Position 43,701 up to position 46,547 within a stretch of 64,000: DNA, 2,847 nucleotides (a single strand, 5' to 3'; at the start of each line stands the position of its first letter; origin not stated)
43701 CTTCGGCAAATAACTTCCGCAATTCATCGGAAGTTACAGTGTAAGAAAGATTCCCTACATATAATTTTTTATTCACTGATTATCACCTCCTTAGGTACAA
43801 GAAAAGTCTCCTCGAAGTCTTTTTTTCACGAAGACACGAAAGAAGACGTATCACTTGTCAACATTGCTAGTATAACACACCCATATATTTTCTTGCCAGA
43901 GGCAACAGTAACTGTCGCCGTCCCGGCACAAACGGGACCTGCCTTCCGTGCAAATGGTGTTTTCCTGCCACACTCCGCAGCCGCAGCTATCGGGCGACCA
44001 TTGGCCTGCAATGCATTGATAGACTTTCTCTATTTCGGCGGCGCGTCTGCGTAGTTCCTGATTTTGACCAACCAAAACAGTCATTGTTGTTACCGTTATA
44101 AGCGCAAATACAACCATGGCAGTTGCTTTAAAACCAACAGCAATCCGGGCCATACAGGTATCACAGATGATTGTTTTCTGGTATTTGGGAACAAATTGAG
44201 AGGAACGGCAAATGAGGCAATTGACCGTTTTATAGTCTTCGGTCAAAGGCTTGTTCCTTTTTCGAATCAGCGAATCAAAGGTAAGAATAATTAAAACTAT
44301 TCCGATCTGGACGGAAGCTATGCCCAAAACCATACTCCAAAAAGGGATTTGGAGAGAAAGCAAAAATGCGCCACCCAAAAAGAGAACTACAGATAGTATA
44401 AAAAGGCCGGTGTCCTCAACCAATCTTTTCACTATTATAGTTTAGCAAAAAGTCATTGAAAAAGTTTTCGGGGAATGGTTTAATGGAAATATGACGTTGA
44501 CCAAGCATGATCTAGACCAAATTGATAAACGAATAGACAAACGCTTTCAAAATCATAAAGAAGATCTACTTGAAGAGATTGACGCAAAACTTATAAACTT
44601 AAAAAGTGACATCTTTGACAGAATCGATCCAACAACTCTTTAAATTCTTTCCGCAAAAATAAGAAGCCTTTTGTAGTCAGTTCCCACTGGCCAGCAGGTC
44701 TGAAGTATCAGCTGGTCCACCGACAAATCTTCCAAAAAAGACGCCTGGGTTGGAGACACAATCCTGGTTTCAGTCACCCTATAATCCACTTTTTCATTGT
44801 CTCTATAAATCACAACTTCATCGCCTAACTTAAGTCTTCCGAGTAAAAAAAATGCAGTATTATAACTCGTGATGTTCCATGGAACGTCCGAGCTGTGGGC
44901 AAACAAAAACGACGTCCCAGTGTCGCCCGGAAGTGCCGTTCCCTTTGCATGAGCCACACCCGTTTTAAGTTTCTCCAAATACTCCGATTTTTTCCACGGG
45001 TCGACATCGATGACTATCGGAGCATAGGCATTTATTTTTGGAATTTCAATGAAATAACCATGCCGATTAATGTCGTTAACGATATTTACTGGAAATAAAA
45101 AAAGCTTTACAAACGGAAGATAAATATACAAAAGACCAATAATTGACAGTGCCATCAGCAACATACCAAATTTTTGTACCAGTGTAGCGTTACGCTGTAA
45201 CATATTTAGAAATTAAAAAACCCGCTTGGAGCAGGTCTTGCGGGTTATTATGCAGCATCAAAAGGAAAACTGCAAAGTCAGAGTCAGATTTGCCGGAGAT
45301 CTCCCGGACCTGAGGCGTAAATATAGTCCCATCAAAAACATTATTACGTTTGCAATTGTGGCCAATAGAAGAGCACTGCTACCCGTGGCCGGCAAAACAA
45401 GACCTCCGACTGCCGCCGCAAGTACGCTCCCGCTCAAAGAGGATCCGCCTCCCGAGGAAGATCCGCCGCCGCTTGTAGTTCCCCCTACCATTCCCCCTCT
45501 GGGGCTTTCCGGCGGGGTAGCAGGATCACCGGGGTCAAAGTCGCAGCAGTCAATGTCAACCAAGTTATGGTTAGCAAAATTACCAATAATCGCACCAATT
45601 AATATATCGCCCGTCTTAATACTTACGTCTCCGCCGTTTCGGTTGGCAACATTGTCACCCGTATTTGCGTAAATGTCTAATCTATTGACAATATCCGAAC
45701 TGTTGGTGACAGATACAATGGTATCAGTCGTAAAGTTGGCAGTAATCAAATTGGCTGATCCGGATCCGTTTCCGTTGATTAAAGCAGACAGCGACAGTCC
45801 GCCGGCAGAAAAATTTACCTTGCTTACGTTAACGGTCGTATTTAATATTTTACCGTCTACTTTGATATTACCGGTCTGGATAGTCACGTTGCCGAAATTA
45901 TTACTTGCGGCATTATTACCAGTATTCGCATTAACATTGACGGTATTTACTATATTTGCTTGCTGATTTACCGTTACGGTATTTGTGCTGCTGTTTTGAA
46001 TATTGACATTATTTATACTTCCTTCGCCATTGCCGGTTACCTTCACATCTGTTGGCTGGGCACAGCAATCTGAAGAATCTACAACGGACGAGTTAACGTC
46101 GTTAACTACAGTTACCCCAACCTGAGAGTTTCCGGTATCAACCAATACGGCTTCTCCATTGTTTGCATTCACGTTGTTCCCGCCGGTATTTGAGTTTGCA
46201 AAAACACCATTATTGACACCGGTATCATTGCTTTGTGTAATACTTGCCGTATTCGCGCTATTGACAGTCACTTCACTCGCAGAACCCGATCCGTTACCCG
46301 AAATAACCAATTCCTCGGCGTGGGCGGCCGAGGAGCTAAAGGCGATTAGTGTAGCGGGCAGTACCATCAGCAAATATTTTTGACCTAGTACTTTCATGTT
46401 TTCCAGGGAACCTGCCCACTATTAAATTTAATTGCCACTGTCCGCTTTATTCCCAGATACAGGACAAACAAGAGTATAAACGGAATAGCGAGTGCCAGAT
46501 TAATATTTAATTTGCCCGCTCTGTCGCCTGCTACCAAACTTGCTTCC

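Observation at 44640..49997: Sortase next to an operon of three paralogous Asn/Thr/Gly-rich repeat surface proteins, one LPXTG-anchored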

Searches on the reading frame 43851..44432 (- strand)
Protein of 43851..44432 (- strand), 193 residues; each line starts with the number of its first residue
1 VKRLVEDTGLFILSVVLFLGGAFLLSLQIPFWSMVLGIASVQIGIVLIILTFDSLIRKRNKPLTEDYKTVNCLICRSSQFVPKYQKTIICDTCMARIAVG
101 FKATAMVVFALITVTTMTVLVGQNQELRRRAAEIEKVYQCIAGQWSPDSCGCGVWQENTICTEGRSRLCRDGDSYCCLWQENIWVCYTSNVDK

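Call 33: search_protein_families(library=pfam, proteins=[window:43851-44432:-], max_evalue=0.1)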
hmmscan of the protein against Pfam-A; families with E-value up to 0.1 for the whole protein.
window:43851-44432:- (193 aa): 1 family
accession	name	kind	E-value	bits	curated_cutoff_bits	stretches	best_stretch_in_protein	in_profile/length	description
PF02439.20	Adeno_E3_CR2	-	0.02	15.1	36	1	33-52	4-23/38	Adenovirus E3 region protein CR2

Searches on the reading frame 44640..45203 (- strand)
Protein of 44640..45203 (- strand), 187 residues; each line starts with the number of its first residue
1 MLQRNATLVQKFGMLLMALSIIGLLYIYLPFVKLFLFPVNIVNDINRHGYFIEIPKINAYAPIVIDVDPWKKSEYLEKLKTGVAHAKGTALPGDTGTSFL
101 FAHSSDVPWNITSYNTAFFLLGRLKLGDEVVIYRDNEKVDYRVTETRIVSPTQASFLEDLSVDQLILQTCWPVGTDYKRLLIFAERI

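Call 3: search_protein_families(library=pfam, proteins=[window:44640-45203:-], max_evalue=1)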
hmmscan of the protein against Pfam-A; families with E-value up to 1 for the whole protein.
window:44640-45203:- (187 aa): 1 family
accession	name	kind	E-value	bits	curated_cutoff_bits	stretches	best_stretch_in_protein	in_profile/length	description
PF04203.18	Sortase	-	3.3e-22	79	26.6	1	52-186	1-124/125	Sortase domain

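Call 4: search_protein_families(library=ncbifam, proteins=[window:44640-45203:-], max_evalue=1)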
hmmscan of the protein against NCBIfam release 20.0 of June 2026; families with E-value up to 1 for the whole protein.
window:44640-45203:- (187 aa): 7 families
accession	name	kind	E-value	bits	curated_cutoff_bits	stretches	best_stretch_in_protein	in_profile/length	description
TIGR01076.1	sortase_fam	subfamily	1.5e-17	63.7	39.35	1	52-187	3-128/136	sortase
NF033745.1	class_C_sortase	subfamily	5.3e-16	59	160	1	51-186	95-220/220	class C sortase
NF033746.1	class_D_sortase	subfamily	1.4e-13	50.8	165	1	52-185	13-132/135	class D sortase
NF058671.1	sortase_SrtD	exception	3.5e-13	49.7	140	1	52-185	67-186/187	class D sortase, LPxTATN-specific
TIGR03784.1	marine_sortase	equivalog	7.7e-08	32.2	158.25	1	82-173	77-159/174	class GN sortase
NF033747.1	class_E_sortase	subfamily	9.1e-07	28.9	160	1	76-185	93-204/211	class E sortase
NF033748.1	class_F_sortase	subfamily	0.00045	19.9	166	1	52-150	14-110/155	class F sortase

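Call 80: search_solved_structures(query=window:44640-45203:-, max_evalue=0.001, show_alignments=1)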
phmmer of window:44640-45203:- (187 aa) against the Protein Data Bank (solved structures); distinct sequences matched with E-value up to 0.001: 20.
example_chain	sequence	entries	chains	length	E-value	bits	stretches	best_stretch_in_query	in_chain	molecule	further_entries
8t28_A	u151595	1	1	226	2.4e-09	40.4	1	78-187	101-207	Class C sortase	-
2w1k_A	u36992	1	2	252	3.5e-09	39.9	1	52-187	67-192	PUTATIVE SORTASE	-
4d7w_A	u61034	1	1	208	2.2e-07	34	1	49-186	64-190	SORTASE FAMILY PROTEIN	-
2w1j_A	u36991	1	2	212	6.4e-07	32.5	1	64-187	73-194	PUTATIVE SORTASE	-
7d6p_A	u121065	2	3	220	7.4e-07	32.3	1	51-186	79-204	Sortase family protein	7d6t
6ixz_A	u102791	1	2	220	7.5e-07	32.3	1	51-186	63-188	Sortase family protein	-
2wts_A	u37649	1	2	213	8.3e-07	32.2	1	64-187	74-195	PUTATIVE SORTASE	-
3o0p_A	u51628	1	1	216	1e-06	31.9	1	52-187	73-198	Sortase family protein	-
3re9_A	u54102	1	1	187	3.6e-06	30.1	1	49-187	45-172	Sortase-like protein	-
4g1j_A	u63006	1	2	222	3.8e-06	30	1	54-187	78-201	Sortase family protein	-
3rbi_A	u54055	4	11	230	3.8e-06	30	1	54-187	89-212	Sortase family protein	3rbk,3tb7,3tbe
2xwg_A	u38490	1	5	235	6.6e-06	29.2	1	78-187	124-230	SORTASE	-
5k9a_A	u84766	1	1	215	8.5e-06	28.9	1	52-187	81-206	Putative fimbrial associated sortase-like protein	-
6bwe_A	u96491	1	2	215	8.7e-06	28.9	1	52-187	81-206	Putative fimbrial associated sortase-like protein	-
8gr6_A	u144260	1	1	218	1.1e-05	28.5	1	51-186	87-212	Sortase-like protein, putative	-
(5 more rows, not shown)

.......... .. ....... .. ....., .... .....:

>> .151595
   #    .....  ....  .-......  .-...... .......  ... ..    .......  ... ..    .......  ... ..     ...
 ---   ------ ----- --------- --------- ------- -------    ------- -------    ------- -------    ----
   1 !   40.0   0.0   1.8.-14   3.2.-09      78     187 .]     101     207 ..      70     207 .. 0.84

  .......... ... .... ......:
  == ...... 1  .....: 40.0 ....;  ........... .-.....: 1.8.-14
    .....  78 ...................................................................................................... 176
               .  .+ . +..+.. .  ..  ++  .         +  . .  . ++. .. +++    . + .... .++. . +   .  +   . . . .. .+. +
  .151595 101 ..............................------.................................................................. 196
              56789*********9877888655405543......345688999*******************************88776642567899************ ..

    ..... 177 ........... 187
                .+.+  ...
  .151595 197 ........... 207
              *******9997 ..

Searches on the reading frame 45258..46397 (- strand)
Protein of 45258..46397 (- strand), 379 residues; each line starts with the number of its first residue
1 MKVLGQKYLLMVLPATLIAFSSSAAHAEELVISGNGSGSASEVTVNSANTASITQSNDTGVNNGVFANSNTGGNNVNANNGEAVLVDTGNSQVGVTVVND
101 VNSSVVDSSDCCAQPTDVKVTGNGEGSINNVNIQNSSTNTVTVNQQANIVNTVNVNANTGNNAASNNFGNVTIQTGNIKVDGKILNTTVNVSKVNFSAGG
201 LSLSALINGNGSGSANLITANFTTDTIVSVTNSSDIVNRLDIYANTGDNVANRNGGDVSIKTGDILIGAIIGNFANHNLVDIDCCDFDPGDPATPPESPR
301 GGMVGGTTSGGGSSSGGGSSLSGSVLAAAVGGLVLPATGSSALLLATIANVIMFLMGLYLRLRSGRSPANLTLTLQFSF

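Call 3: search_protein_families(library=pfam, proteins=[window:45258-46397:-], max_evalue=1)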
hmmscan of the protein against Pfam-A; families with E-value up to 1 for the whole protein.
window:45258-46397:- (379 aa): 0 families

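Call 4: search_protein_families(library=ncbifam, proteins=[window:45258-46397:-], max_evalue=1)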
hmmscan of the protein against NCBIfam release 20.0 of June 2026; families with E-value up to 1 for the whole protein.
window:45258-46397:- (379 aa): 0 families

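Call 37: find_homologous_proteins(query=window:45258-46397:-)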
Query window:45258-46397:- (379 aa): 93 proteins with E <= 0.001 among 8000 candidates.
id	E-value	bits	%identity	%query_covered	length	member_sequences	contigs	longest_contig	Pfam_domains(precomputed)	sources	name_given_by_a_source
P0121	2.1e-123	430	62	100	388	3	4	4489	-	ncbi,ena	-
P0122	2.5e-120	420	57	100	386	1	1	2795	-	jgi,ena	-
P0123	2.9e-117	410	92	65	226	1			-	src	-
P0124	3.7e-116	406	59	100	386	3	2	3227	-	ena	-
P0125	4.3e-60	222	44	74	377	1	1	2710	-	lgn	-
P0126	5.3e-59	218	41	97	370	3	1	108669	-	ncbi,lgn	-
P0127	3.6e-58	215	38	96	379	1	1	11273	-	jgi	jgi:hypothetical protein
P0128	3.8e-58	215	42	97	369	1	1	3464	-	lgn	-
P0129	2.4e-57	213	41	97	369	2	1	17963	-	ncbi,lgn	-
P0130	2.6e-57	213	42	93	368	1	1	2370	-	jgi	jgi:hypothetical protein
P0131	1.0e-56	211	41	96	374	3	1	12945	-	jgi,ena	-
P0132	1.4e-56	210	42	96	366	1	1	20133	-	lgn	-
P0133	2.0e-56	210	38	91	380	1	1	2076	-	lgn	-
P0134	1.4e-55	207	46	73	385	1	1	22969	-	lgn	-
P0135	3.4e-55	206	39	96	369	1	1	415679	-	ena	-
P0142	4.4e-53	199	43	75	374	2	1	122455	-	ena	-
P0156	1.8e-50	190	43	73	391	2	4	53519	-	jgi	jgi:hypothetical protein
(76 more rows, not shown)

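Call 41: find_encoding_contigs(protein=P0142, flank=6000, max_places=1)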
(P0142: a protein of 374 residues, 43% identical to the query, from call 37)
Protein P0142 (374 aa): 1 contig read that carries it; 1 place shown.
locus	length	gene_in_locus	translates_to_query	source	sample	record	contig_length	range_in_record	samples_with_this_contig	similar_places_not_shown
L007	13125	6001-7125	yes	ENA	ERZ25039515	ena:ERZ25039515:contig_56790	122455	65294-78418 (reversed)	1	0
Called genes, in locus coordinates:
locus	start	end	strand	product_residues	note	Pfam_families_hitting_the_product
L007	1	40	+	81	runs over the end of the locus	-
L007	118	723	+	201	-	PF04203:Sortase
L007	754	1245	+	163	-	-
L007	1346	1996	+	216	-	-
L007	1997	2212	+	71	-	PF10055:DUF2292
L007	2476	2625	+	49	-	-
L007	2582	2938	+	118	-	-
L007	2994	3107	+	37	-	-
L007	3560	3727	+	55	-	-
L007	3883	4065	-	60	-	-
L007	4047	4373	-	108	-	-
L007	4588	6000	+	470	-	-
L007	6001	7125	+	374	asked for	-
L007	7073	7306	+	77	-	-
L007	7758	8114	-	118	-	-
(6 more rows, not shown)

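Call 42: find_encoding_contigs(protein=P0156, flank=6000, max_places=1)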
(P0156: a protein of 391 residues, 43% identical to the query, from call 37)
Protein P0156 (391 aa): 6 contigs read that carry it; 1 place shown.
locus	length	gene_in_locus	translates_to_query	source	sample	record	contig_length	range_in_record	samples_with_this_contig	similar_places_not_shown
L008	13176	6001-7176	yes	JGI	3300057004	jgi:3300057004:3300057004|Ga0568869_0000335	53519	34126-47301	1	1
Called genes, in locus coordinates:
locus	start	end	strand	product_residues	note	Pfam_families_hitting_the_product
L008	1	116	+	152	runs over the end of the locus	PF02367:TsaE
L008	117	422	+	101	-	PF00814:TsaD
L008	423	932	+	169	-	-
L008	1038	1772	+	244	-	-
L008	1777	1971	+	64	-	PF10055:DUF2292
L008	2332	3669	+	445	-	-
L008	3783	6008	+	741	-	-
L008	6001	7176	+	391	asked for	-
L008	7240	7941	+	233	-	-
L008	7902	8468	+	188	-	PF04203:Sortase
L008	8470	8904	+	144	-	-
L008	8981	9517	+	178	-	PF23951:DUF7282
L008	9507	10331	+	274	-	PF00413:Peptidase_M10 (weak)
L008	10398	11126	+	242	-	-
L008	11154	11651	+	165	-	-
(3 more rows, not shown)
